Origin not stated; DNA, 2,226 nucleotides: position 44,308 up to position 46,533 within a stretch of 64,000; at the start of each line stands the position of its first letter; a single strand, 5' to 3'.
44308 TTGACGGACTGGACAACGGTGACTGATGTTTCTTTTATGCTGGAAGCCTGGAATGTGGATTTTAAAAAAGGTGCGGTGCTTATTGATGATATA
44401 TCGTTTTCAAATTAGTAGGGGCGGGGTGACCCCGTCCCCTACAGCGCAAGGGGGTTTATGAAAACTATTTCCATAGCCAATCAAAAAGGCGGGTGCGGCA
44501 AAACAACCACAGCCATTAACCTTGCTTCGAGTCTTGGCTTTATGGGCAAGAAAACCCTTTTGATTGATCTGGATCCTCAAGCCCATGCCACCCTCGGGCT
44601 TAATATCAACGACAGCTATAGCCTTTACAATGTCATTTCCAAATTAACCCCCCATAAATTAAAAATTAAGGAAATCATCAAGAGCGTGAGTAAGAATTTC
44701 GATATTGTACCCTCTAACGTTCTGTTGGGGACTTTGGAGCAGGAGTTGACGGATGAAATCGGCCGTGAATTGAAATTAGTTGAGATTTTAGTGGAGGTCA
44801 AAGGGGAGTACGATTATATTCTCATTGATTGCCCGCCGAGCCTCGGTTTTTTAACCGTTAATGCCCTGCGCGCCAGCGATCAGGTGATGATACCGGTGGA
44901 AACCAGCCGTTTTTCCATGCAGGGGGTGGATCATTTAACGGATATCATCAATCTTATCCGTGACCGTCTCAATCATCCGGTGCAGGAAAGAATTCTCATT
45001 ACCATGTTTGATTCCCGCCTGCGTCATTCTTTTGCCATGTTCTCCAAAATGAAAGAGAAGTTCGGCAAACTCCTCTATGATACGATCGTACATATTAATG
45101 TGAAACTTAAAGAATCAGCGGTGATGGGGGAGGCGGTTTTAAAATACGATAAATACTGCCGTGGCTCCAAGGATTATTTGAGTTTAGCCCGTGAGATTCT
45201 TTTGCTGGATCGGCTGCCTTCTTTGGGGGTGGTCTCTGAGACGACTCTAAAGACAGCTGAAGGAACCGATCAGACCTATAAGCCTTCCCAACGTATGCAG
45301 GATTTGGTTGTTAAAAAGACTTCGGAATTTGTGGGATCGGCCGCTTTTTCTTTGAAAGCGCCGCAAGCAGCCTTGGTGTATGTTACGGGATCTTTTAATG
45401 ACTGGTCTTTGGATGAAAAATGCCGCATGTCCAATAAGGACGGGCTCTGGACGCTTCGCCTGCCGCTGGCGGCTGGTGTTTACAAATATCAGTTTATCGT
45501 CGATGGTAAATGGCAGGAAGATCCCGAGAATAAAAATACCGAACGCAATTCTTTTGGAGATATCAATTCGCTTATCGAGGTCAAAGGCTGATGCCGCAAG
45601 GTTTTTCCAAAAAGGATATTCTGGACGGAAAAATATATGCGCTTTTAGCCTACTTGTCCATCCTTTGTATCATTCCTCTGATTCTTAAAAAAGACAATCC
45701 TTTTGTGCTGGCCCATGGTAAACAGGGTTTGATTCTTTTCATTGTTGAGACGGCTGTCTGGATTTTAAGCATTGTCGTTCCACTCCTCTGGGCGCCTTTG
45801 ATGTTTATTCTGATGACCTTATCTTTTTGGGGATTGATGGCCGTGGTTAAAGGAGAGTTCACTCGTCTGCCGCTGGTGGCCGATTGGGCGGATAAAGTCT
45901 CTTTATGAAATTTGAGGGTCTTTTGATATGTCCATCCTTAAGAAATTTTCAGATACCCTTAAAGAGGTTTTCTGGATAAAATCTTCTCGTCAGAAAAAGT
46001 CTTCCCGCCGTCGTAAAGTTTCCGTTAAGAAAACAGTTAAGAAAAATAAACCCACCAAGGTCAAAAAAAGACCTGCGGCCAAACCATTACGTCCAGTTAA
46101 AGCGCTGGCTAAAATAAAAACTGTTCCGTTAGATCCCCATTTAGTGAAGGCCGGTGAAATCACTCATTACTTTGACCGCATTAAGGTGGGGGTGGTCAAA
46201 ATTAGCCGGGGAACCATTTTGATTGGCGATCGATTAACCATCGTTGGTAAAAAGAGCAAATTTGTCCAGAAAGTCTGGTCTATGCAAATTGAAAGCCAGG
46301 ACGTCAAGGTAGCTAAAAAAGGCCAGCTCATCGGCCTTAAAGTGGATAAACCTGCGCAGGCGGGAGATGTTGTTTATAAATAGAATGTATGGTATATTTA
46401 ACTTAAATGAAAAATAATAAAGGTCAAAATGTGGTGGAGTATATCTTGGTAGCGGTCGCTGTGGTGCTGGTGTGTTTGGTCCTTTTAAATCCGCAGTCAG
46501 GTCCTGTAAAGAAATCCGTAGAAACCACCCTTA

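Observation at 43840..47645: Cluster of small unknown genes around the ParA-CBM48 gene, candidate partner components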

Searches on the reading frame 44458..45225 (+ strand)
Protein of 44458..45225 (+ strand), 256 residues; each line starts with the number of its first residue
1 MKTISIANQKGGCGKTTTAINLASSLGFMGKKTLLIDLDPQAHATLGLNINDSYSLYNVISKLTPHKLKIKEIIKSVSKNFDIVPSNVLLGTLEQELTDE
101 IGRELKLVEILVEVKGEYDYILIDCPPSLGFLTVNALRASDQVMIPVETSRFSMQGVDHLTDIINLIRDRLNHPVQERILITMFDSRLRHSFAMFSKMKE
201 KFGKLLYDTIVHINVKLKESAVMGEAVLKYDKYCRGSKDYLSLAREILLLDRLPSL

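Call 48: search_solved_structures(query=window:44458-45225:+, max_evalue=1e-30, show_alignments=4)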
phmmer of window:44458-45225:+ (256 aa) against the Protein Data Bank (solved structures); distinct sequences matched with E-value up to 1e-30: 5.
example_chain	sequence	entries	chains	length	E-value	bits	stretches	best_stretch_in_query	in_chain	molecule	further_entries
8ray_B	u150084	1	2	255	1.3e-51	178.8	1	3-250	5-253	ParA family protein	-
6iub_A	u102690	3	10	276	1e-37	133.3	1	3-248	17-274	SpoOJ regulator (Soj)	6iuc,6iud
8jmj_A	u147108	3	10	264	1.1e-36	129.9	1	3-248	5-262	SpoOJ regulator (Soj)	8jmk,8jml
1wcv_1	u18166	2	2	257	1.1e-35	126.7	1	2-248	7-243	SEGREGATION PROTEIN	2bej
2bek_A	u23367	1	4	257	1.5e-34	123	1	2-248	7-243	SEGREGATION PROTEIN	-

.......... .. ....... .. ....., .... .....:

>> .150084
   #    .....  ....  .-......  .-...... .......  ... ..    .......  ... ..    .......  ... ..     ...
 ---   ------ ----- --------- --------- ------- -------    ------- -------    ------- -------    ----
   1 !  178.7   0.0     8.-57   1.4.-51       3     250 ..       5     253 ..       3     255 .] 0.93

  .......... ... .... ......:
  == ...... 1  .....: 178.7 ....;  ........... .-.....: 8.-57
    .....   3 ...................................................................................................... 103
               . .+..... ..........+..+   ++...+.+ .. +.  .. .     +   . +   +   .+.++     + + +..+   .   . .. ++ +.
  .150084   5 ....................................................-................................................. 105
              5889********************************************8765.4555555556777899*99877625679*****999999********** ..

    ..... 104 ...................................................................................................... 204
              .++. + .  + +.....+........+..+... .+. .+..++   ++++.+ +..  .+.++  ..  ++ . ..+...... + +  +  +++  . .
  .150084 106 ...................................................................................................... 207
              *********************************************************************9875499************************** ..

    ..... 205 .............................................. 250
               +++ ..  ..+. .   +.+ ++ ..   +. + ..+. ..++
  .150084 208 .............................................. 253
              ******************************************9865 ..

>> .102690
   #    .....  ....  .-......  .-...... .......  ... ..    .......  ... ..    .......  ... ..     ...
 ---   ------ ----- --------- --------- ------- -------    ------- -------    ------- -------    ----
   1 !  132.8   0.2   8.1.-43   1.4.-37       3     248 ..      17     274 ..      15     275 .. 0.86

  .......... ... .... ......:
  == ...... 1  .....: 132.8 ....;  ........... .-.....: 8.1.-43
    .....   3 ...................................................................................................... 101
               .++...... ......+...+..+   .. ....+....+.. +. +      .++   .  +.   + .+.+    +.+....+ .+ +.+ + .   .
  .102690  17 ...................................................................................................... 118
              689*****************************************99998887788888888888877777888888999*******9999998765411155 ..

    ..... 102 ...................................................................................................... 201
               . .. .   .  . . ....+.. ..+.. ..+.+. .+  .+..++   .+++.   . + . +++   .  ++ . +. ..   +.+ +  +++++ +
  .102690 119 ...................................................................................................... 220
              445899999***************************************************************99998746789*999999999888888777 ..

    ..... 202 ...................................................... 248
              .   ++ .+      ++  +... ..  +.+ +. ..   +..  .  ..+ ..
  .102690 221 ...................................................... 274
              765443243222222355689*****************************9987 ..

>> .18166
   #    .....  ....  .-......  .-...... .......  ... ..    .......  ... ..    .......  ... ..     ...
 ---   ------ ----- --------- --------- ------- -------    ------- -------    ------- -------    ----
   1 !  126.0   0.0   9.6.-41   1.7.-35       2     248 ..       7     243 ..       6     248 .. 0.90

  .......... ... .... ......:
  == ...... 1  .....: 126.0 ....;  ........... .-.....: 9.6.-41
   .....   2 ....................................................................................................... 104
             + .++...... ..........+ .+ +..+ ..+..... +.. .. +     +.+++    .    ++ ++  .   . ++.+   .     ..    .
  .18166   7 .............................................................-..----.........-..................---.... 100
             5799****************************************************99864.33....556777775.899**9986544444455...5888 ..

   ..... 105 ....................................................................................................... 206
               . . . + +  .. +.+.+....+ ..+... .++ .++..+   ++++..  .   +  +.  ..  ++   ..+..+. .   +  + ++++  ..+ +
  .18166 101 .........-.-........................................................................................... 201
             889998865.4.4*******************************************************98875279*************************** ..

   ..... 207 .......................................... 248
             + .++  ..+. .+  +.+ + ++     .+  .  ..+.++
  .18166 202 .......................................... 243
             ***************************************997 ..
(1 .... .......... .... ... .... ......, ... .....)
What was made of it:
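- The ATPase domain is about 45% identical to chromosomal ParA over the length aligned in call 48.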

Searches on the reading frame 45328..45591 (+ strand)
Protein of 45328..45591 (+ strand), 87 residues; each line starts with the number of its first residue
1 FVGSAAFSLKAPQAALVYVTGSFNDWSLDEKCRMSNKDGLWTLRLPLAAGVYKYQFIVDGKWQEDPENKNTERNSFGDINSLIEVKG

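Call 29: search_solved_structures(query=window:45328-45591:+, max_evalue=0.01, show_alignments=3)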
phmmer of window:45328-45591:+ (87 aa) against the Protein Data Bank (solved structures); distinct sequences matched with E-value up to 0.01: 25.
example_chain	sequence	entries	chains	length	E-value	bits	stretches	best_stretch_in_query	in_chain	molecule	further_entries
2f15_A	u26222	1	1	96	2.8e-09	40.2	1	17-86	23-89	5'-AMP-activated protein kinase, beta-2 subunit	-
4y0g_A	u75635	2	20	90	3.2e-09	40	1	16-86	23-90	5'-AMP-activated protein kinase subunit beta-2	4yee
2lu3_A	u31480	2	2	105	3.6e-09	39.9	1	17-86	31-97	5'-AMP-activated protein kinase subunit beta-2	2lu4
1z0n_A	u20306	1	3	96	3.7e-09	39.8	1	17-86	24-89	5'-AMP-activated protein kinase, beta-1 subunit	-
1z0m_A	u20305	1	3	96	6.7e-09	39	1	17-86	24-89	5'-AMP-activated protein kinase, beta-1 subunit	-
4yef_A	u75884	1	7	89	7.6e-09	38.8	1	17-86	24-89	5'-AMP-activated protein kinase subunit beta-1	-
4rer_B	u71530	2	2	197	1.5e-08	37.9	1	17-86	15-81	5'-AMP-activated protein kinase subunit beta-2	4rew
7jhg_B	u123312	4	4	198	1.5e-08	37.9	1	17-86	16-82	5'-AMP-activated protein kinase subunit beta-2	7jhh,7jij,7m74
6b2e_B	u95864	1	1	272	2.2e-08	37.3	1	17-86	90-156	5'-AMP-activated protein kinase subunit beta-2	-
6e4t_B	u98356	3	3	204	2.9e-08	36.9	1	17-86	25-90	5'-AMP-activated protein kinase subunit beta-1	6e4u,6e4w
4qfg_B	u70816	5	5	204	4.9e-08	36.2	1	17-86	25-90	5'-AMP-activated protein kinase subunit beta-1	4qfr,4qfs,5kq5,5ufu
4zhx_B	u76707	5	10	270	6.2e-08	35.9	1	17-86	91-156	5'-AMP-activated protein kinase subunit beta-1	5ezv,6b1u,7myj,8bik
5t5t_B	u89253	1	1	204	6.6e-08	35.8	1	17-86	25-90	5'-AMP-activated protein kinase subunit beta-1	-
6c9f_B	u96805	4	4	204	6.7e-08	35.8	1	17-86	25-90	5'-AMP-activated protein kinase subunit beta-1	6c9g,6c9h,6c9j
4cfe_B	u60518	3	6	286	6.9e-08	35.8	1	17-86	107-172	5'-AMP-ACTIVATED PROTEIN KINASE SUBUNIT BETA-1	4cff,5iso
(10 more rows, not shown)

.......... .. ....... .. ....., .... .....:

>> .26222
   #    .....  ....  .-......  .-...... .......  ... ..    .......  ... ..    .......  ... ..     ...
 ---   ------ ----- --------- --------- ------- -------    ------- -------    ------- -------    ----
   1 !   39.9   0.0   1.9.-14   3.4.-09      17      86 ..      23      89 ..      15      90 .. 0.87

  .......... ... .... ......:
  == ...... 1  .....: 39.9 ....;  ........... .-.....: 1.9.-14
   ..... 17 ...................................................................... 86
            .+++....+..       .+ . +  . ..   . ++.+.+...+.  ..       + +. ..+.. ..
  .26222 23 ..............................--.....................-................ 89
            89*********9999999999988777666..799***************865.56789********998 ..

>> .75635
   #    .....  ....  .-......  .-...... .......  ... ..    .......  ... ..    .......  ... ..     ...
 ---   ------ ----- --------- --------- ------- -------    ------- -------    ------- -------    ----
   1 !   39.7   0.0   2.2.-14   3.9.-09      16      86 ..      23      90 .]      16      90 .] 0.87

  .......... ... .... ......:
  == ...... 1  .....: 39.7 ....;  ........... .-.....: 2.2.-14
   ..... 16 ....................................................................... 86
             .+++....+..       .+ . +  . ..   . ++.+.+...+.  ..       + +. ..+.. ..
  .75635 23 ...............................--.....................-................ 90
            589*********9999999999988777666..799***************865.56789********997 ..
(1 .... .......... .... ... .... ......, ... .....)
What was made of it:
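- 45343..45591 (+): ParA-CBM48, C-terminal CBM48 / AMPK-beta-type glycogen-binding module (aa 296-377) plus stop codon. Alignment to the AMPK beta CBM keeps the W/K/W/N sugar-contact positions (call 29).
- On CBM48 / AMPK-beta glycogen-binding module: Aligned to W316, K343, W352 and N370 (call 29).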

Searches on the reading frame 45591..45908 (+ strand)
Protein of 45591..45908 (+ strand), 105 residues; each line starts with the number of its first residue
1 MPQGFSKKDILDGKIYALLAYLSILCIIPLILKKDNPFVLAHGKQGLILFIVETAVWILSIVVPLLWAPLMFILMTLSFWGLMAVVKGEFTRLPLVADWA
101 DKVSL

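Call 3: search_protein_families(library=pfam, max_evalue=0.1, proteins=[window:45591-45908:+])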
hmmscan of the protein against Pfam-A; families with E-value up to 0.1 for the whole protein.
window:45591-45908:+ (105 aa): 1 family
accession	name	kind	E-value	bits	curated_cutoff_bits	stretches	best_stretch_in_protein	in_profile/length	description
PF09685.15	DUF4870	-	0.054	13.9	25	1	18-92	6-99/107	Domain of unknown function (DUF4870)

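Call 4: search_protein_families(library=ncbifam, max_evalue=0.1, proteins=[window:45591-45908:+])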
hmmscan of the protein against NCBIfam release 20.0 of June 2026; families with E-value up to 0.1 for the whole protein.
window:45591-45908:+ (105 aa): 0 families

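Call 69: search_protein_families(library=padloc, max_evalue=0.001, proteins=[window:45591-45908:+])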
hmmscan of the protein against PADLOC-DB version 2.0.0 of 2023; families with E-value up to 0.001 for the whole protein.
window:45591-45908:+ (105 aa): 0 families

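Call 77: search_protein_families(library=pfam, alignment_id=A6, max_evalue=0.01)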
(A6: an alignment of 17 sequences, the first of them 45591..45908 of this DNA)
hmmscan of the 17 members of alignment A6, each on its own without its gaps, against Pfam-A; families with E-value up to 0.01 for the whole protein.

A. member 1, window:45591-45908:+ (105 aa): 0 families

B. families by the number of members that match (of 17 scanned): 4 families
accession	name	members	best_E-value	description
PF09685.15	DUF4870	7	8.8e-05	Domain of unknown function (DUF4870)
PF16166.10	TIC20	2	0.00081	Chloroplast import apparatus Tic20-like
PF20535.3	DUF6750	1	0.0039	Family of unknown function (DUF6750)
PF14348.11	DUF4400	1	0.0056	Domain of unknown function (DUF4400)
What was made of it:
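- On DUF4870 / MamF-MmsF (protein C): Seven of 17 orthologues reach E<=0.01, best 8.8e-5 (call 77).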

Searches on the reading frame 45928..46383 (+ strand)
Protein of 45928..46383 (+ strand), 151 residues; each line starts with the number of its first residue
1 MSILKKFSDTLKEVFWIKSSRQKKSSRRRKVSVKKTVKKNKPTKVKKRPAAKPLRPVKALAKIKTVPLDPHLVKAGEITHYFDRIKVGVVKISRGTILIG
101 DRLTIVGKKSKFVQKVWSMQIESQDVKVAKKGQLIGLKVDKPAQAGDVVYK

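Call 3: search_protein_families(library=pfam, max_evalue=0.1, proteins=[window:45928-46383:+])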
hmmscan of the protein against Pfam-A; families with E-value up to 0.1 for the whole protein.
window:45928-46383:+ (151 aa): 2 families
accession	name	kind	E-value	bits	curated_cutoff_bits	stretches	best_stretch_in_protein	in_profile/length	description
PF03144.31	GTP_EFTU_D2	-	0.00027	21.7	30.3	1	87-140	3-59/73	Elongation factor Tu domain 2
PF14578.12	GTP_EFTU_D4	-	0.013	15.8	23.8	1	82-146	16-76/86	Elongation factor Tu domain 4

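Call 4: search_protein_families(library=ncbifam, max_evalue=0.1, proteins=[window:45928-46383:+])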
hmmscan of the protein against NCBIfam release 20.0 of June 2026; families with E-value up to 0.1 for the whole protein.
window:45928-46383:+ (151 aa): 0 families

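Call 31: predict_structure(alignment_id=A3)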
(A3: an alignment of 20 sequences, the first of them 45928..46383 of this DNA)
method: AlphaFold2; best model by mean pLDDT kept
length: 151 residues; sequences in the alignment: 20
mean_pLDDT: 72.3   pTM: 0.49
mean pLDDT of the five models: 72.3, 71.5, 71.4, 70.7, 49.5
residues with pLDDT >= 90: 36; 70-90: 51; 50-70: 36; < 50: 28
segments of 3 or more residues with pLDDT < 50: 23-41, 43-46
pLDDT, mean of each block of 10 residues (from residue 1): 69 65 47 42 48 50 66 91 90 90 90 83 73 89 91 90
secondary structure, 60 per line:
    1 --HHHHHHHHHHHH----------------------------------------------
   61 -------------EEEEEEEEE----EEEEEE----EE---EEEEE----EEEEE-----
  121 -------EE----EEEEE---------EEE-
elements in order: H3-14 E74-82 E87-92 E102-106 E111-115 E134-138 E148-150
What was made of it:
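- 45928..45981 (+): Protein D, N-terminal amphipathic helix (aa 1-18, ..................). AF2 helix at aa 3-14 (call 31).
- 46147..46383 (+): Protein D, C-terminal beta-barrel (aa 74-151) of the EF-Tu domain 2 / U32-peptidase C-terminal type, plus stop codon. pLDDT about 90 (call 31).
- On McdB-like partner of an orphan ParA: AF2 shows a beta-barrel, not a coiled coil (call 31).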

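Call 35: fold_search(model_id=the predicted structure, library=pdb)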
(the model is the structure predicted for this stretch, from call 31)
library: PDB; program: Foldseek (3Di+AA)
matches with E <= 10: 672; with E <= 0.001: 2
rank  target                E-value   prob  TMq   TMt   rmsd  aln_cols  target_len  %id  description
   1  4he5                  1.0e-04  1.00  0.47  0.84   2.3        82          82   21  Crystal structure of the selenomethionine variant of the C-terminal domain of Geobacillus thermoleovorans putative U32 p (released 2012-11-14)
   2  4he6                  5.2e-04  1.00  0.46  0.76   1.8        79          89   19  Crystal structure of the C-terminal domain of Geobacillus thermoleovorans putative U32 peptidase (released 2012-11-14)
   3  5me0_W                1.3e-03  1.00  0.42  0.14   5.2        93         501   13  Structure of the 30S Pre-Initiation Complex 1 (30S IC-1) Stalled by GE81112 (released 2017-01-11)
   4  3jcj_f                1.7e-03  1.00  0.42  0.14   3.7        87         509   14  Structures of ribosome-bound initiation factor 2 reveal the mechanism of subunit association (released 2016-03-09)
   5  9hfo_7                3.4e-03  1.00  0.44  0.14   3.2        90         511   18  Translation-initiation state of human mitochondrial ribosome small subunit (State G) (released 2025-04-23)
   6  9a4o_A                3.6e-03  1.00  0.40  0.10   5.9        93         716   20  Integrative model of IF2-TAGH by crosslinking MS and deep learning (released 2024-09-18)
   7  4q7j_B                4.2e-03  1.00  0.40  0.18   4.0        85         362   18  Complex structure of viral RNA polymerase (released 2014-08-27)
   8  9v5s_B                4.5e-03  1.00  0.42  0.18   3.5        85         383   20  Crystal structure of EF-Tu from Mycoplasma pneumoniae (released 2025-10-29)
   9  8yly                  4.5e-03  1.00  0.39  0.16   4.4        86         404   22  Structural basis of Elongation factor Tu in regulating photoinhibition in Synechococcus sp. PCC 7942. (released 2025-03-19)
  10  8ym3                  4.7e-03  1.00  0.40  0.17   4.3        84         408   20  Structural basis of Elongation factor Tu in regulating photoinhibition in Synechococcus sp. PCC 7942. (released 2025-03-19)
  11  6htw_H                4.7e-03  1.00  0.41  0.19   4.1        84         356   20  Crystal structure of an ancient sequence-reconstructed Elongation factor Tu (node 184) (released 2019-10-23)
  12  9v5s_D                5.0e-03  1.00  0.41  0.17   4.1        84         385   19  Crystal structure of EF-Tu from Mycoplasma pneumoniae (released 2025-10-29)
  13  7vmx_B                5.3e-03  1.00  0.40  0.19   4.2        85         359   21  The Crystal Structure of EF-Tu and EF-Ts complex from Mycobacterium tuberculosis (released 2022-10-12)
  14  4pc6_B                5.9e-03  1.00  0.41  0.19   3.6        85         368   18  Elongation factor Tu:Ts complex with bound GDPNP (released 2015-05-06)
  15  1d2e_A                6.6e-03  1.00  0.41  0.17   3.7        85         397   18  CRYSTAL STRUCTURE OF MITOCHONDRIAL EF-TU IN COMPLEX WITH GDP (released 1999-09-28)
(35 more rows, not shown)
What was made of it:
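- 46147..46383 (+): Foldseek finds 4he5 (TMt 0.84), then IF2 and EF-Tu (call 35).
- On EF-Tu domain 2 / U32 peptidase C-terminal barrel (protein D): Foldseek: 4he5 at E 1e-4 and TMt 0.84, followed by IF2 and EF-Tu (call 35).
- Checked: Its barrel has pLDDT about 90 (call 31), with TM 0.84 to the U32 peptidase C-terminal domain and matches to EF-Tu/IF2 domain 2 (call 35).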

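Call 69: search_protein_families(library=padloc, max_evalue=0.001, proteins=[window:45928-46383:+])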
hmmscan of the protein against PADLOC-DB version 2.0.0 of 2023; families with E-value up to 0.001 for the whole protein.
window:45928-46383:+ (151 aa): 0 families
